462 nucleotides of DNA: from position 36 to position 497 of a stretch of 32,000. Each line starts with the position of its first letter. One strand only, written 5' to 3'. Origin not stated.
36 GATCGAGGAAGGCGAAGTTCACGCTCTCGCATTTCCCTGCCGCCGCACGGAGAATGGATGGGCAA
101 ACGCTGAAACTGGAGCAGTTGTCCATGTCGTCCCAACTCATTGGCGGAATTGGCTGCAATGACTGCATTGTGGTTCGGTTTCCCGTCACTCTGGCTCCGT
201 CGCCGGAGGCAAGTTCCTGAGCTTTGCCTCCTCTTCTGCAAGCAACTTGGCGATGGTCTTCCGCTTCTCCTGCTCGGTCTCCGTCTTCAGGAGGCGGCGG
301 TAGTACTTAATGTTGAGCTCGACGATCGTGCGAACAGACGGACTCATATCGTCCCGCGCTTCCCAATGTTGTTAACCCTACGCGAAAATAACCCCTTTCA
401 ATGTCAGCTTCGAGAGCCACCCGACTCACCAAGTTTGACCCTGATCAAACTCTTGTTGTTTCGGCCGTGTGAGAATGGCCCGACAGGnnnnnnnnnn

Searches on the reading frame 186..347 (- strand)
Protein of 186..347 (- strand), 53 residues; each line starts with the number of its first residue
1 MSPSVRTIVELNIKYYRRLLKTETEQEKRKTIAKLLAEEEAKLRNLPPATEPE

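Call 27: search_protein_families(library=ncbifam, proteins=[window:186-347:-], max_evalue=0.01)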
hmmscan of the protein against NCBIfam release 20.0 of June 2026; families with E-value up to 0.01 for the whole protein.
window:186-347:- (53 aa): 0 families

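Call 46: search_protein_families(library=pfam, proteins=[window:186-347:-], max_evalue=1)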
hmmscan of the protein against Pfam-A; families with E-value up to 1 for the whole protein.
window:186-347:- (53 aa): 0 families

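Call 58: find_homologous_proteins(query=window:186-347:-, max_evalue=0.001)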
Query window:186-347:- (53 aa): 42 proteins with E <= 0.001 among 44 candidates.
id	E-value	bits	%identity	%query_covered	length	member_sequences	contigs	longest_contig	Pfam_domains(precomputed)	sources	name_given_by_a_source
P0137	1.5e-22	95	92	100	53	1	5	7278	-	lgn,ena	-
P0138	4.7e-22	93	92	100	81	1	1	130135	-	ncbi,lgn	-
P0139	1.7e-18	82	81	100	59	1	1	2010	-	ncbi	-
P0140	1.9e-14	70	80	87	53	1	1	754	-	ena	-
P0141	2.7e-14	69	79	89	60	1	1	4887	-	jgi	jgi:hypothetical protein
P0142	1.8e-13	67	75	91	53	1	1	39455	-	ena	-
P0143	2.9e-13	66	70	100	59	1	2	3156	-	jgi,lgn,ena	-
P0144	6.7e-13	65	73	96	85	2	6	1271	-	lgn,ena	-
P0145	8.2e-13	65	74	91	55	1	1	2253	-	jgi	jgi:hypothetical protein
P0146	1.2e-12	64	76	87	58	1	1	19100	-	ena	-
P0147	2.7e-12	63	76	87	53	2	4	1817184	-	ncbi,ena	-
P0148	3.9e-12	63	76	87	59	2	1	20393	-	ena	-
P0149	5.9e-12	62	72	89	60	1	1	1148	-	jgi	jgi:hypothetical protein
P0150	6.9e-12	62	71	92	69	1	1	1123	-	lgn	-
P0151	9.1e-12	61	72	87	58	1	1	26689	-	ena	-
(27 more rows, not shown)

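Call 59: find_encoding_contigs(protein=P0138, flank=10000, max_places=3)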
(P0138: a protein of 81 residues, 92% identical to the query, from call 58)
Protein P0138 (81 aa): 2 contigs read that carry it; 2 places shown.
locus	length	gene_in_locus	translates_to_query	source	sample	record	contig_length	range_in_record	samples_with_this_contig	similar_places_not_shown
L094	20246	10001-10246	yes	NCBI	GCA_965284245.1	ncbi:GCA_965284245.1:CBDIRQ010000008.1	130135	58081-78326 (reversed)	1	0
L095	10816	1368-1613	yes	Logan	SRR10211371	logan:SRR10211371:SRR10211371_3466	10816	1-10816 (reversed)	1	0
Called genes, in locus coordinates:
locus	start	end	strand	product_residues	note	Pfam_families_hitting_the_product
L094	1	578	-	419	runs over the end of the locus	PF27537:HoxH (weak), PF00374:NiFeSe_Hases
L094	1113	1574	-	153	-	-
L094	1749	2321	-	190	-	PF07813:LTXXQ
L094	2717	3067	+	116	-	-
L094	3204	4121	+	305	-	PF07732:Cu-oxidase_3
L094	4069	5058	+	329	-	PF00394:Cu-oxidase, PF07731:Cu-oxidase_2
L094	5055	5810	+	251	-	PF05275:CopB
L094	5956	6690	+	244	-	PF11159:DUF2939 (weak), PF12146:Hydrolase_4 (weak)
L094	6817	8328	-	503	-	PF06100:MCRA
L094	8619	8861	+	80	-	-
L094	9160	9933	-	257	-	PF00027:cNMP_binding, PF13545:HTH_Crp_2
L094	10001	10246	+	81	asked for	-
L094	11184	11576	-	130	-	PF11604:CusF_Ec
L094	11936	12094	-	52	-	-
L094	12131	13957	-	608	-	PF11339:DUF3141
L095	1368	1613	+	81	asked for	-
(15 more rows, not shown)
